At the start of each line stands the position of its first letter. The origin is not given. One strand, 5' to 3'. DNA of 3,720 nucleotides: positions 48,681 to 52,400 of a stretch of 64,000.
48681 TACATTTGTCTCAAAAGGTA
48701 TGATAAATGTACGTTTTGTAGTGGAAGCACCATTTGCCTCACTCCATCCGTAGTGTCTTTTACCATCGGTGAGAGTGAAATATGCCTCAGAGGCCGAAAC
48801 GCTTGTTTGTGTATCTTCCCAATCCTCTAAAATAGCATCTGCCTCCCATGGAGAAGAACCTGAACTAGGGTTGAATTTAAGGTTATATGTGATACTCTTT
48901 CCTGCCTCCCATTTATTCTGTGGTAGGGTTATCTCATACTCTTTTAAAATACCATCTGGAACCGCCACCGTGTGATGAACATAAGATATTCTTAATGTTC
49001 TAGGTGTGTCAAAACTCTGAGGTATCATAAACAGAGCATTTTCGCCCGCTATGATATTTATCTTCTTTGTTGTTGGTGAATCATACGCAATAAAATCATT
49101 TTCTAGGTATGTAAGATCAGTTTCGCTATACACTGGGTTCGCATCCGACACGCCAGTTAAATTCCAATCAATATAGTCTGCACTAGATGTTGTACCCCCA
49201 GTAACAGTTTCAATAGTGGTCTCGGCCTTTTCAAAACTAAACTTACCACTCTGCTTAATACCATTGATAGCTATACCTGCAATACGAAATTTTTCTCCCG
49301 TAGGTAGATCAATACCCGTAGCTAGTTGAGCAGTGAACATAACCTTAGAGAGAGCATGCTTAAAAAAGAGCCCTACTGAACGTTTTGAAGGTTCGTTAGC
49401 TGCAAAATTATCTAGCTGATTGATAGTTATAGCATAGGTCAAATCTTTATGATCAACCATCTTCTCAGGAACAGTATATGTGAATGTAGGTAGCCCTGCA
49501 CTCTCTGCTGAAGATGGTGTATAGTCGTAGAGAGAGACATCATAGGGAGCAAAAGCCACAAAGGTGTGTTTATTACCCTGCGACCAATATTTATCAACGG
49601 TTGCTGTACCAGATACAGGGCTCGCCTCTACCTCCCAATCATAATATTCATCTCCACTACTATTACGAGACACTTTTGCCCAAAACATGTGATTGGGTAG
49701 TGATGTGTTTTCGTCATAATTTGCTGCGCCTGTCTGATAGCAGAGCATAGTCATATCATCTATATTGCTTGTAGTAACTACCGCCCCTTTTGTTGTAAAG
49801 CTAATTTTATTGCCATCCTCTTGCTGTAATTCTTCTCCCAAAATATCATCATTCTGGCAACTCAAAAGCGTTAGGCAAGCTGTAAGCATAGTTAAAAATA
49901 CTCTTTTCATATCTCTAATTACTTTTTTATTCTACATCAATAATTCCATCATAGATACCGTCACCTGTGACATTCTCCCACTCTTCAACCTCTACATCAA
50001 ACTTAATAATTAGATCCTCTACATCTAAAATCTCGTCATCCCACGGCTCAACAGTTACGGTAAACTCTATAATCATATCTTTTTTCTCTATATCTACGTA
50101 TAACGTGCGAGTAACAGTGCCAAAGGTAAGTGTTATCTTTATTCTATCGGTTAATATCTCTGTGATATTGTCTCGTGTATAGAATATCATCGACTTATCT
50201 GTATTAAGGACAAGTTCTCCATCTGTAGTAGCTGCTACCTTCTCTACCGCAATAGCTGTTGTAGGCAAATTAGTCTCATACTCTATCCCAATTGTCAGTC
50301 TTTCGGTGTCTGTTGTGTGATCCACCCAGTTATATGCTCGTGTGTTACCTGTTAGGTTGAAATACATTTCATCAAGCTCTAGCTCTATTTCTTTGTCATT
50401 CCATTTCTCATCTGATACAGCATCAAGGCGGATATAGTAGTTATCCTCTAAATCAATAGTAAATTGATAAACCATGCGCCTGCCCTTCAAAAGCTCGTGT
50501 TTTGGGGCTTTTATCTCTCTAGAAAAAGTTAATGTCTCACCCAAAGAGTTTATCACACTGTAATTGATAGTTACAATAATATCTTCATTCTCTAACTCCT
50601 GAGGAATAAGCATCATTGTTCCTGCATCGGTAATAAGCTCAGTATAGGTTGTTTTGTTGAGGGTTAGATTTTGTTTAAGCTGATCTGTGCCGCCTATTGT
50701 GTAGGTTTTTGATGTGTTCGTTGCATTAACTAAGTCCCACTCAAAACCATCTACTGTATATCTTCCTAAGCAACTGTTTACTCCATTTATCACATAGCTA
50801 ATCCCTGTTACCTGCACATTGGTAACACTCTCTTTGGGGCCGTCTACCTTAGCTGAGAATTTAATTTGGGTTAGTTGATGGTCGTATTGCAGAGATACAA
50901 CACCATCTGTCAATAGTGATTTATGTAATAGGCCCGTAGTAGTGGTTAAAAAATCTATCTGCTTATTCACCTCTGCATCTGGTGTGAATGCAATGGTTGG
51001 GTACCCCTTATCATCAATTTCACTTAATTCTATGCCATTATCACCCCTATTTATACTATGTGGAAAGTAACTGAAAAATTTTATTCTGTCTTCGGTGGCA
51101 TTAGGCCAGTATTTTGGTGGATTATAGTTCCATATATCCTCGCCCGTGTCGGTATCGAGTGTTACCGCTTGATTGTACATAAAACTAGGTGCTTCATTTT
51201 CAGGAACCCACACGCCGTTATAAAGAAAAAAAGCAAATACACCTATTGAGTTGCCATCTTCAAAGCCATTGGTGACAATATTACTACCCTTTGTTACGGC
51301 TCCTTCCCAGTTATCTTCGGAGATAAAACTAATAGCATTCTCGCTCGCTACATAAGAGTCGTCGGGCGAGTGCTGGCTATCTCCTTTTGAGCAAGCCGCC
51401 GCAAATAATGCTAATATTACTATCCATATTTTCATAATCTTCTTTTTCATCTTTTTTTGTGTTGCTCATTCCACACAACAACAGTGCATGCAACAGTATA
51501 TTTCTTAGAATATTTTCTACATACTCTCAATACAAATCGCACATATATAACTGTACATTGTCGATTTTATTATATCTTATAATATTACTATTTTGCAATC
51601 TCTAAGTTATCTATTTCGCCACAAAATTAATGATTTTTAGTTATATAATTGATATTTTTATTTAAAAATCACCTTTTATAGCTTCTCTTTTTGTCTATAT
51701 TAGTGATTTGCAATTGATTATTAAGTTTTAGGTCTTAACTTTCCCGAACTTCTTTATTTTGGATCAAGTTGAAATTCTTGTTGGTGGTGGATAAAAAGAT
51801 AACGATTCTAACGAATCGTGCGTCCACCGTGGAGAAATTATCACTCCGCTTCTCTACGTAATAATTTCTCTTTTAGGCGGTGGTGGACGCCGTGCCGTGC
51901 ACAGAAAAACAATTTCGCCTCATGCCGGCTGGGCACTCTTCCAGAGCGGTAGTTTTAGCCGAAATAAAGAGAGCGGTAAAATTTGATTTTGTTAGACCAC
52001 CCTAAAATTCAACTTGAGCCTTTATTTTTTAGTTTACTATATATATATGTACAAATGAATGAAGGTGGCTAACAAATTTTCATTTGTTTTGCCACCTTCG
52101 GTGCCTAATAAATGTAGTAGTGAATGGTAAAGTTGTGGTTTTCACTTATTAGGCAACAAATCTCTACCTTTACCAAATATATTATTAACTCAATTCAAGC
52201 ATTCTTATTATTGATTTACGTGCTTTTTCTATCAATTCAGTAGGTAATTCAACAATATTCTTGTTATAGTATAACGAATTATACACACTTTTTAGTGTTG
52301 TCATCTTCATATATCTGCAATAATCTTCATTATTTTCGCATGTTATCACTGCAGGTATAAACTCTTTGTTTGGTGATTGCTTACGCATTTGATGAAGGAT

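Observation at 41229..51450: Three tandem giant paralogous pilin-like lipoproteins ending in a FISUMP-like domain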

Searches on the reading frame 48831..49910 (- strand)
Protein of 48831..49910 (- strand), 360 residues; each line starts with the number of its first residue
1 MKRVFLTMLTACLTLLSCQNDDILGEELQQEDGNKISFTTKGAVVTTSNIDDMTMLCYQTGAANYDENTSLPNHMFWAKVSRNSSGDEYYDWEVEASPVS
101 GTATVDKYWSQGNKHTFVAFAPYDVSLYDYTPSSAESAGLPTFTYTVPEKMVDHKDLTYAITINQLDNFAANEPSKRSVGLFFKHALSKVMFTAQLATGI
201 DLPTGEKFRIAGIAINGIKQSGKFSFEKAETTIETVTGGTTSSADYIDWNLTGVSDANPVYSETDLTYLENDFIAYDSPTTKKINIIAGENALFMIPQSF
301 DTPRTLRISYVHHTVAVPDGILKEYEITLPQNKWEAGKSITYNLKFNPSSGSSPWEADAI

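Call 8: search_protein_families(library=pfam, proteins=[window:48831-49910:-], max_evalue=10)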
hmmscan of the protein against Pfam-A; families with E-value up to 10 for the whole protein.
seq(360 aa): 1 family
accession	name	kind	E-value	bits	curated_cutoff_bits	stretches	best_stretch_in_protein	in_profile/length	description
PF13149.12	Mfa_like_1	-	1.9e-14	54.8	27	1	85-348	28-233/246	Fimbrillin-like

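Call 58: search_protein_families(library=ncbifam, proteins=[window:48831-49910:-], max_evalue=5)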
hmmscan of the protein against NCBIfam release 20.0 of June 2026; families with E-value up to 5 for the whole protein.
window:48831-49910:- (360 aa): 1 family
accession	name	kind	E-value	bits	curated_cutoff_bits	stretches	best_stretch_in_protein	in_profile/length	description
TIGR02544.1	III_secr_YscJ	equivalog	0.019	14.7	161.95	1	4-37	3-35/193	type III secretion system inner membrane ring lipoprotein SctJ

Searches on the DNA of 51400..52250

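Call 68: search_rna_families(source=window, start=51400, end=52250, threshold=evalue, max_evalue=1)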
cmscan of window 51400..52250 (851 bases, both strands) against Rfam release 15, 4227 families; matches with E-value up to 1: 1.
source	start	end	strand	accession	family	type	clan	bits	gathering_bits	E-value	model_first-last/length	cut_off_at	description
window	52017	52168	+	RF01849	alpha_tmRNA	Gene;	CL00001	11.5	50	0.3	1-355/355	no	Alphaproteobacteria transfer-messenger RNA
